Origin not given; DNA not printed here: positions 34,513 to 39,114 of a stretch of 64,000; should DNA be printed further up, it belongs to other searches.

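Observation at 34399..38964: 1433-aa fusion of two BadF/HgdC-type ATPases with 2-hydroxyacyl-CoA-dehydratase-like domains, followed by a ferredoxin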

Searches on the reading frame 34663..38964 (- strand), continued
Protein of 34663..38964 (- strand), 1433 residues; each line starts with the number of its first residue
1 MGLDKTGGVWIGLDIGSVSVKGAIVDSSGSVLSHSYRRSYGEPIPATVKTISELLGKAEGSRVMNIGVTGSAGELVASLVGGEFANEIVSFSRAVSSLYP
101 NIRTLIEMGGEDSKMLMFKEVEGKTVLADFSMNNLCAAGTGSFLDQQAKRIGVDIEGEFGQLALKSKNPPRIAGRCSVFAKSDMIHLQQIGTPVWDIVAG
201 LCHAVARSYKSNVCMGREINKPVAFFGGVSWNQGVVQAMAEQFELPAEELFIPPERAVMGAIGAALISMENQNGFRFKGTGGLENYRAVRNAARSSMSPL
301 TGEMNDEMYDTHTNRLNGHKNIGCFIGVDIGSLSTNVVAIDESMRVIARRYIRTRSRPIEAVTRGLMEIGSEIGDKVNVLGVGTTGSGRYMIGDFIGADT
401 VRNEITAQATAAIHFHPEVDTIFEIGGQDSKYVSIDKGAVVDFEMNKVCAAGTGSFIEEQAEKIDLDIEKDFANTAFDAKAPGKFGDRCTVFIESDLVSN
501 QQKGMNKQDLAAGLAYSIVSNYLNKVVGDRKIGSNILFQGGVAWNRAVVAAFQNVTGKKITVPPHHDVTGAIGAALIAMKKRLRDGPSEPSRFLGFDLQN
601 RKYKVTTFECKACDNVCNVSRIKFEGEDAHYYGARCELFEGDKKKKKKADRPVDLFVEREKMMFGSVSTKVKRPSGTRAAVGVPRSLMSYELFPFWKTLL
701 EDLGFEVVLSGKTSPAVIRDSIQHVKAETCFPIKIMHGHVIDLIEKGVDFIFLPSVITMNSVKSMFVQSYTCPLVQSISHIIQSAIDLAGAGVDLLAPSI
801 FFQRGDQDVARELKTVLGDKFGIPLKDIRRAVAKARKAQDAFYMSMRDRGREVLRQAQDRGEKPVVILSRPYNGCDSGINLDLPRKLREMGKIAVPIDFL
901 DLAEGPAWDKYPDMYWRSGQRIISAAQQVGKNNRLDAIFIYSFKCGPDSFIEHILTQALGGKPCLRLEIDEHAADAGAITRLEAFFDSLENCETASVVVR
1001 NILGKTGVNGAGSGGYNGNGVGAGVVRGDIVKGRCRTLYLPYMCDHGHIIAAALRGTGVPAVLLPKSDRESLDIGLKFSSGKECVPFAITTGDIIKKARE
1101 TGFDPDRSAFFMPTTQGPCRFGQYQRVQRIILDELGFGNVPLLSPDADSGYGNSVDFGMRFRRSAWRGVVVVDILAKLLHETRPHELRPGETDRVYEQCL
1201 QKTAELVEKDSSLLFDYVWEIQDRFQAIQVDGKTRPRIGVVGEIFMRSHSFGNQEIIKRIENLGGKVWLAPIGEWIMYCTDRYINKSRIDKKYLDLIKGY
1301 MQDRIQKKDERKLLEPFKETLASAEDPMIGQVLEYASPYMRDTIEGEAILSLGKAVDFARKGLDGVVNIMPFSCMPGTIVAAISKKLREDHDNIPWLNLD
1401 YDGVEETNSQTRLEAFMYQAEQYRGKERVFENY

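Call 72: search_protein_families(library=pfam, proteins=[L089:3998-8422:+, L090:3031-5955:+, L090:5960-7171:+, L007:7962-12263:+, L009:8022-12206:+], max_evalue=0.1)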
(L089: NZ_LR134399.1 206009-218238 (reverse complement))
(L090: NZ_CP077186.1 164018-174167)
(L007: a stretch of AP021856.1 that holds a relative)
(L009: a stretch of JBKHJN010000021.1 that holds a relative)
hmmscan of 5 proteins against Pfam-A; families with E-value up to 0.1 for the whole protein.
L089:3998-8422:+ (1475 aa): 4 families
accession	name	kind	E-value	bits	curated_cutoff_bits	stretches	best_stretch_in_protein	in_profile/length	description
PF09989.15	DUF2229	-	1.9e-85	286.4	29.4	1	669-886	1-218/218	CoA enzyme activase uncharacterised domain (DUF2229)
PF01869.26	BcrAD_BadFG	-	2.2e-59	201.7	31.5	2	320-574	1-271/271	BadF/BadG/BcrA/BcrD ATPase family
PF01548.23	DEDD_Tnp_IS110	-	7.5e-05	23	29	0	4-73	1-67/155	Transposase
PF00370.27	FGGY_N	-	9.7e-05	22.5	28.8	0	4-48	3-46/245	FGGY family of carbohydrate kinases, N-terminal domain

L090:3031-5955:+ (975 aa): 9 families
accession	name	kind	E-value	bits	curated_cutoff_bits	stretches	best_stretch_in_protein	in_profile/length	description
PF09989.15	DUF2229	-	6.9e-73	245.3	29.4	1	662-879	1-217/218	CoA enzyme activase uncharacterised domain (DUF2229)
PF01869.26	BcrAD_BadFG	-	3.4e-66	224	31.5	2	319-573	1-271/271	BadF/BadG/BcrA/BcrD ATPase family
PF00370.27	FGGY_N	-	3.3e-07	30.6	28.8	1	3-53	1-50/245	FGGY family of carbohydrate kinases, N-terminal domain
PF00480.26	ROK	-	0.002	18.2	22.9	0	318-354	1-38/294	ROK family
PF01968.24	Hydantoinase_A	-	0.01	15.6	22.9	0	496-570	207-283/291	Hydantoinase/oxoprolinase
PF25100.1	DUF7809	-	0.048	14.4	27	1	779-823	78-122/160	Domain of unknown function (DUF7809)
PF20285.3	CTD9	-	0.049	14.6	27.9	0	168-220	55-106/113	C-terminal domain 9 of the ABC-three component (ABC-3C) systems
PF05378.19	Hydant_A_N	-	0.062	13.5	25.2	0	4-27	1-24/176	Hydantoinase/oxoprolinase N-terminal region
PF22521.2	HypF_C_2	-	0.064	13.5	27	0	488-556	155-222/241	Carbamoyltransferase, Kae1-like Domain, second subdomain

L090:5960-7171:+ (404 aa): 2 families
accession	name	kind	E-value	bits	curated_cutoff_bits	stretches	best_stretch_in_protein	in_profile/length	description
PF09989.15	DUF2229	-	1.8e-06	28.2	29.4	1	13-68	10-66/218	CoA enzyme activase uncharacterised domain (DUF2229)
PF02310.24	B12-binding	-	0.057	13.7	32.1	0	14-37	14-37/121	B12 binding domain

L007:7962-12263:+ (1434 aa): 6 families
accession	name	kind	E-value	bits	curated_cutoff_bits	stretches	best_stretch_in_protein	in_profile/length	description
PF01869.26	BcrAD_BadFG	-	1.9e-75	254.3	31.5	2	330-582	1-271/271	BadF/BadG/BcrA/BcrD ATPase family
PF09989.15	DUF2229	-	4.4e-62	210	29.4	1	678-895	1-217/218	CoA enzyme activase uncharacterised domain (DUF2229)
PF00370.27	FGGY_N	-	0.0045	17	28.8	0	14-41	2-29/245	FGGY family of carbohydrate kinases, N-terminal domain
PF00480.26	ROK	-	0.0089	16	22.9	0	14-62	1-50/294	ROK family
PF05378.19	Hydant_A_N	-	0.016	15.4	25.2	1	330-390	2-66/176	Hydantoinase/oxoprolinase N-terminal region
PF09850.14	DotU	-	0.04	14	27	1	1374-1427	122-177/205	Type VI secretion system protein DotU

L009:8022-12206:+ (1395 aa): 4 families
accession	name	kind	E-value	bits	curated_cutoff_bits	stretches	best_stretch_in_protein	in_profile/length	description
PF01869.26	BcrAD_BadFG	-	2.8e-74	250.5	31.5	2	322-574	1-271/271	BadF/BadG/BcrA/BcrD ATPase family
PF09989.15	DUF2229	-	1.6e-58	198.3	29.4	1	667-883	2-217/218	CoA enzyme activase uncharacterised domain (DUF2229)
PF02782.22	FGGY_C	-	0.046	13.9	27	0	526-576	147-196/198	FGGY family of carbohydrate kinases, C-terminal domain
PF01548.23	DEDD_Tnp_IS110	-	0.098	12.9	29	0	322-384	1-59/155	Transposase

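Call 73: find_encoding_contigs(protein=P0001, flank=1000, max_places=2)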
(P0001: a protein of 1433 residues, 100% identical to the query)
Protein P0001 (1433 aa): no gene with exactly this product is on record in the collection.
